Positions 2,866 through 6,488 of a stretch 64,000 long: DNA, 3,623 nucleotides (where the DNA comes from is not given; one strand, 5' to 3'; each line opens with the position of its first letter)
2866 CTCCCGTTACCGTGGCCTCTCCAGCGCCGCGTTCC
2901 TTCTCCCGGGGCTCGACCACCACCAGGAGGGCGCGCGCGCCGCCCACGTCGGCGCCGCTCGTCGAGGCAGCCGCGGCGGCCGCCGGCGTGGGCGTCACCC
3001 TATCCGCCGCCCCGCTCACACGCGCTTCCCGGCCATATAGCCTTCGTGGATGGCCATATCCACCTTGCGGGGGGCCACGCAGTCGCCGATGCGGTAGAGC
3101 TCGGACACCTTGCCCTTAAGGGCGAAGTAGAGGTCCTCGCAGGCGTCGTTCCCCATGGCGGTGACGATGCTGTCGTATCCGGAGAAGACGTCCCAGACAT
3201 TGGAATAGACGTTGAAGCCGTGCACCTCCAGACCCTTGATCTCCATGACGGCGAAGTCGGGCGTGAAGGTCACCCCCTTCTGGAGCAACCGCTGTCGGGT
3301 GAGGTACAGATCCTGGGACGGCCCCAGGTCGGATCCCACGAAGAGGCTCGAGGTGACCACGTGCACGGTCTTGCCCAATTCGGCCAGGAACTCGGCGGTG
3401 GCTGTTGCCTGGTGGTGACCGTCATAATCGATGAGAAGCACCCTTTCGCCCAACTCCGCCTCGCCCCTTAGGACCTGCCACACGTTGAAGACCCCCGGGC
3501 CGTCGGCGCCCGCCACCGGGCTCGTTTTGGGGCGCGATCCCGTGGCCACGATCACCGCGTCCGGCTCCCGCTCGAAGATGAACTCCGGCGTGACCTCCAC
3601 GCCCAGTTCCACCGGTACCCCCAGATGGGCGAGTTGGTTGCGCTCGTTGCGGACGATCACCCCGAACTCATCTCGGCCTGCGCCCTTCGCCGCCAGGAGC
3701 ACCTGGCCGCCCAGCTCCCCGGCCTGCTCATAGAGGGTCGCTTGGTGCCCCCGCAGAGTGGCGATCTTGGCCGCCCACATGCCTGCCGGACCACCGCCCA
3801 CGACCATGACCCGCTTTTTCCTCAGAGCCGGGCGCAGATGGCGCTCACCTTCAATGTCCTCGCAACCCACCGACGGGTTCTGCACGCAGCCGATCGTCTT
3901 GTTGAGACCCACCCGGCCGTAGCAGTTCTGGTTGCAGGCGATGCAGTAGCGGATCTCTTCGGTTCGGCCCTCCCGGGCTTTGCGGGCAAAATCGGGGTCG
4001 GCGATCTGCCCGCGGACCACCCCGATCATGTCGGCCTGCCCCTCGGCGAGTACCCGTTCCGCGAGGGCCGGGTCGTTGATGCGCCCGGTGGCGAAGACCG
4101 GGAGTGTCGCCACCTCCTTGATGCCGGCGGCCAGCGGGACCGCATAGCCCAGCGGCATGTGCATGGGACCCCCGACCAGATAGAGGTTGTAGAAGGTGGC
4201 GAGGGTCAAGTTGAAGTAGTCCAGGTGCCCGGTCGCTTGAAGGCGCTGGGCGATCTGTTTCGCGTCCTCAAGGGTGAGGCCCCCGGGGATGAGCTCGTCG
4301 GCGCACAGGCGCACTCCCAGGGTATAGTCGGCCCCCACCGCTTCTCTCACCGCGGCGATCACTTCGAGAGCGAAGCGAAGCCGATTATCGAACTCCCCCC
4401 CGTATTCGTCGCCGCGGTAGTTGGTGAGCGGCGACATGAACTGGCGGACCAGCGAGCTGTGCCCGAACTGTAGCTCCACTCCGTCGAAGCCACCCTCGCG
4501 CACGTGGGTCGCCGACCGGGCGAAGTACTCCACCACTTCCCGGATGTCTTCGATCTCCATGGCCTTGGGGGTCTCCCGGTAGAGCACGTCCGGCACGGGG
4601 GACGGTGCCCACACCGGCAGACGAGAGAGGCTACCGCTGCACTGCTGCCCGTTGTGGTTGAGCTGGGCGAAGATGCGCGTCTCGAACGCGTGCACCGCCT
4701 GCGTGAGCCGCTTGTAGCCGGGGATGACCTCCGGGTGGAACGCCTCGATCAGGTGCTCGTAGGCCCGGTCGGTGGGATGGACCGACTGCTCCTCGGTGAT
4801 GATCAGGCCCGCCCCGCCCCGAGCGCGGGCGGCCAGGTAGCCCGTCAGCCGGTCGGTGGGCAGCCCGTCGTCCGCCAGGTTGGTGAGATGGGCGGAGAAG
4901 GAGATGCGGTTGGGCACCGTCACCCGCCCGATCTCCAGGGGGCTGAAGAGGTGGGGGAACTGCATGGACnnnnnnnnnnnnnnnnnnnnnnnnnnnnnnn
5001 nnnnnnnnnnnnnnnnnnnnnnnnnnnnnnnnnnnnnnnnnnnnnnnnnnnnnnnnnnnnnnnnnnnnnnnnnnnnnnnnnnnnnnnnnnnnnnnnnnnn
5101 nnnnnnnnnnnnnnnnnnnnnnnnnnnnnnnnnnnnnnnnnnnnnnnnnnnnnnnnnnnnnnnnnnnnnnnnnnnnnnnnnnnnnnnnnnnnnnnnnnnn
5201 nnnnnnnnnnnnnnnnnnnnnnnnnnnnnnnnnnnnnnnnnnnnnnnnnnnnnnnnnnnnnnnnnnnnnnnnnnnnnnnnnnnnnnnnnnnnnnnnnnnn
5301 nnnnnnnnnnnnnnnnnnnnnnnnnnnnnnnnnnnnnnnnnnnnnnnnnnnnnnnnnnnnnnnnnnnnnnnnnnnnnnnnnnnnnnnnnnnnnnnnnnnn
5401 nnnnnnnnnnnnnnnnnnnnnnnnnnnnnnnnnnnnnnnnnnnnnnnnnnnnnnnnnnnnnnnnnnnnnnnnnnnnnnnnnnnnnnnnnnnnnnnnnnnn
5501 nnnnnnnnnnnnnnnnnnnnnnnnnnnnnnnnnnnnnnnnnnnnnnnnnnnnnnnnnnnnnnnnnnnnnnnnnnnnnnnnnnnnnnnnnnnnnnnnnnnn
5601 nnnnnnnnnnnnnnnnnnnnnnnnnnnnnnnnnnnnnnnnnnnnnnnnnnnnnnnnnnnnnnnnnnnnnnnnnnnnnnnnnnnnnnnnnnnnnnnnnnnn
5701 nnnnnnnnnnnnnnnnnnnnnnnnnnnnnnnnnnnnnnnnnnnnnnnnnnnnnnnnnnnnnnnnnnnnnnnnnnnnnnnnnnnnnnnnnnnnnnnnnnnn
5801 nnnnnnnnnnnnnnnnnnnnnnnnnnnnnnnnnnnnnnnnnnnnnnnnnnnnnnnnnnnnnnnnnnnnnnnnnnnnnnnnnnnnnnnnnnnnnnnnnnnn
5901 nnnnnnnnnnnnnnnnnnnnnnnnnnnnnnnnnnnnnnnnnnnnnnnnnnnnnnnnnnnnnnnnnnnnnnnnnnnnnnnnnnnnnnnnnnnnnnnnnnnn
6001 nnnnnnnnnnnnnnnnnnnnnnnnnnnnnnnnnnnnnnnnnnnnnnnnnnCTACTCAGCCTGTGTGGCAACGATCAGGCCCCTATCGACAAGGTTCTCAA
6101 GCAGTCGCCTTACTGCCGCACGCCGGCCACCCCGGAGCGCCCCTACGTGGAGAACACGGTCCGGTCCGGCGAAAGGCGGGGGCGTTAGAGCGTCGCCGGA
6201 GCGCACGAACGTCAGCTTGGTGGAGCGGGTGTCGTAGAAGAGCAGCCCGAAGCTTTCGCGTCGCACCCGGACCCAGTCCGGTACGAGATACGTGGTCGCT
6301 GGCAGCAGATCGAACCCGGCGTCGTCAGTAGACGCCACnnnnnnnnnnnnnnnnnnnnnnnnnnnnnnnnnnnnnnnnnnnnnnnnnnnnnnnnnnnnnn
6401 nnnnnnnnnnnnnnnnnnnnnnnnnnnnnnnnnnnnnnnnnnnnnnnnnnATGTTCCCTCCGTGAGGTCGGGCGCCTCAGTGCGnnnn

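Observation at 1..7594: Mycofactocin genes fused into one operon with a TMADH/FadH-like Fe-S flavoprotein and a complete ETF / ETF-quinone oxidoreductase (FixABCX) module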

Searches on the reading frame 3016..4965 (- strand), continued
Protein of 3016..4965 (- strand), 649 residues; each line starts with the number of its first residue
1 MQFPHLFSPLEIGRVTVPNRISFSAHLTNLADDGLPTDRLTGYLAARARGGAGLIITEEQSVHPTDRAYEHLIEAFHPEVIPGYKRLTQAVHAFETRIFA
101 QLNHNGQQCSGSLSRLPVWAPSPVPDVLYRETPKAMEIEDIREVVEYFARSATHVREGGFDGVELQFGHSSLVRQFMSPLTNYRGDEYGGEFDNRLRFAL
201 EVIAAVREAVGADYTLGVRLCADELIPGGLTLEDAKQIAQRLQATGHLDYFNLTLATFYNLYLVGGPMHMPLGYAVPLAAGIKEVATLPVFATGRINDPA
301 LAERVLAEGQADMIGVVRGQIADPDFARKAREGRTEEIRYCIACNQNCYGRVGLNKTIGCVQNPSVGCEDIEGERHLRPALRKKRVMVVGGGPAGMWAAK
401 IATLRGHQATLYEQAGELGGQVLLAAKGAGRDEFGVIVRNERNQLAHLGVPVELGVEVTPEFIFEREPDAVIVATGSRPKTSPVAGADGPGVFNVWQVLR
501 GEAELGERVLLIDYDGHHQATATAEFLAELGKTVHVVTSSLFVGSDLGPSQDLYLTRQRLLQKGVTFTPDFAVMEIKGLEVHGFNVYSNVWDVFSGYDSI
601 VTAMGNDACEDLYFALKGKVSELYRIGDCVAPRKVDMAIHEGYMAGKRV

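Call 59: search_dna_similar(query=window:3016-4965:-, collection=plasmids, mode=protein, max_evalue=1e-100, max_rows=40)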
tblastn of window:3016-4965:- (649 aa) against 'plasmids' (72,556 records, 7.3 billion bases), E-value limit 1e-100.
Records with a match: 32; places in all: 32; records where one place covers at least 80% of the query: 32.
Best place of each record, by identity: <60% 32.
By first word of the organism name: Shinella 10; Streptomyces 6; Haladaptatus 4; Rhodococcus 3; Haloterrigena 1; Halolamina 1; Paraburkholderia 1; Roseateles 1; Sinorhizobium 1; Pseudorhodobacter 1; and 3 more.
By predicted mobility (MOB-suite, as given by PLSDB): non-mobilizable 27; mobilizable 3; conjugative 2.
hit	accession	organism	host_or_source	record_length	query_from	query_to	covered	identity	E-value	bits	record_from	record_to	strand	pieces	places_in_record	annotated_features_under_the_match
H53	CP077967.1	Streptomyces lavendulae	Citrus reticulata,single cell,soil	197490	5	646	99%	49.6%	1e-170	547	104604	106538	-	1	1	record has no annotation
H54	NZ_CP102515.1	Streptomyces yangpuensis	Crocus sativus,pure culture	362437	5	646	99%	49.6%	1e-170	547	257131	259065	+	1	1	mycofactocin system FadH/OYE family oxidoreductase 2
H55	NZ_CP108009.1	Streptomyces sp. NBC_00334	-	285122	5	646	99%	49.4%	2e-172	552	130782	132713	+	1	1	mycofactocin system FadH/OYE family oxidoreductase 2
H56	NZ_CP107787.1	Streptomyces sp. NBC_00564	-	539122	2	643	99%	48.5%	5e-163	525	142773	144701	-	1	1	mycofactocin system FadH/OYE family oxidoreductase 2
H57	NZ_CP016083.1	Streptomyces sp. SAT1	Adenophora trachelioides Maxim.,single ...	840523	5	646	99%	48.3%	4e-146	546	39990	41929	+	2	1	none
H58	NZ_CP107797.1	Streptomyces sp. NBC_00557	-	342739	6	646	99%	48.2%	5e-169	542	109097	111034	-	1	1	mycofactocin system FadH/OYE family oxidoreductase 2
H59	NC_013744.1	Haloterrigena turkmenica DSM 5511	-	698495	6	649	99%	41.4%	6e-130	429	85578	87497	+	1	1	FAD-dependent oxidoreductase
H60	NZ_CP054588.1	Halolamina sp. CBA1230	solar salt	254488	6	649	99%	40.9%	4e-127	421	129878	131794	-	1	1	FAD-dependent oxidoreductase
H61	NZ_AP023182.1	Paraburkholderia sp. PGU19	Physopelta gutta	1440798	1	649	100%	39.4%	2e-115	387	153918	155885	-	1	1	record has no annotation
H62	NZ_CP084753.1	Roseateles sp. XES5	Xenopus laevis,bacterial culture,swab ...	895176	3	642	99%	39.9%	2e-112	379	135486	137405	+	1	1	FAD-dependent oxidoreductase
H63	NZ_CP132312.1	Shinella zoogloeoides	Homo sapiens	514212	3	642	99%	39.3%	1e-109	371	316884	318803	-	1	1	FAD-dependent oxidoreductase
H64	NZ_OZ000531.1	Shinella sp. WSC3-e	-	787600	3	646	99%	38.9%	1e-105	359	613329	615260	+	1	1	FAD-dependent oxidoreductase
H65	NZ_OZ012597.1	Shinella sp. WSD5-1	-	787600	3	646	99%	38.9%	1e-105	359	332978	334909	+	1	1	FAD-dependent oxidoreductase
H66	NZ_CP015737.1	Shinella sp. HZN7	-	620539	3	646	99%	38.9%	1e-105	359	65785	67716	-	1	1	FAD-dependent oxidoreductase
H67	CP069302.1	Shinella sp. PSBB067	monoisolate,Minnesota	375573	3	642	99%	39.2%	7e-108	365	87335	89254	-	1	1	FAD-dependent oxidoreductase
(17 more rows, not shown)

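Call 74: search_protein_families(library=pfam, proteins=[window:3016-4965:-, L028:14669-15628:+], max_evalue=0.001)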
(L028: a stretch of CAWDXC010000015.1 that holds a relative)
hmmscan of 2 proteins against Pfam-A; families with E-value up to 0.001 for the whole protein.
window:3016-4965:- (649 aa): 6 families
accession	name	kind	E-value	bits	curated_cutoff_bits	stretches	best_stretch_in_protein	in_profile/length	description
PF00724.26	Oxidored_FMN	-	1.1e-62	212.8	27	1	6-336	2-341/342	NADH:flavin oxidoreductase / NADH oxidase family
PF07992.20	Pyr_redox_2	-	7.6e-11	42.4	26.1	1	385-613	2-244/291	Pyridine nucleotide-disulphide oxidoreductase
PF03486.20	HI0933_like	-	2.5e-06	27.6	50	1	385-428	2-45/244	HI0933-like protein Rossmann domain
PF13450.12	NAD_binding_8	-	0.0001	22.9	21.9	1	388-422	1-35/68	NAD(P)-binding Rossmann-like domain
PF00070.33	Pyr_redox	-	0.00027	21.8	22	0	385-419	1-35/82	Pyridine nucleotide-disulphide oxidoreductase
PF22620.2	OYE-like_second_a-b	-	0.00084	19.8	25.5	0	497-539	5-47/128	OYE-like second alpha/beta domain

L028:14669-15628:+ (319 aa): 1 family
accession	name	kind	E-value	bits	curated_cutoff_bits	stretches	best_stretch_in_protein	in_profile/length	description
PF01012.27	ETF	-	4.1e-25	89.1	26.7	1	36-203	14-174/181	Electron transfer flavoprotein domain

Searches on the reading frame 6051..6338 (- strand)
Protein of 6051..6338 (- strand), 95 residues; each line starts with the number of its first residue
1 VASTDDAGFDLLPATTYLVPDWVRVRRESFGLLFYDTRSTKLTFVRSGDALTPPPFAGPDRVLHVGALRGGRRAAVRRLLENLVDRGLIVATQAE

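Call 5: search_protein_families(library=ncbifam, proteins=[window:6051-6338:-], max_evalue=0.001)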
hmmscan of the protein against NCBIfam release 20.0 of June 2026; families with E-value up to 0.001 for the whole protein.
window:6051-6338:- (95 aa): 1 family
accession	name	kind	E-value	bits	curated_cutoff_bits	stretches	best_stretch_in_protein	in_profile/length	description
TIGR03967.2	mycofact_MftB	equivalog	2.2e-11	43.9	33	1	14-90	3-83/85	mycofactocin biosynthesis chaperone MftB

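Call 74: search_protein_families(library=pfam, proteins=[window:6051-6338:-], max_evalue=0.001)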
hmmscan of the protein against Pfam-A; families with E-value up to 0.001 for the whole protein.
window:6051-6338:- (95 aa): 0 families
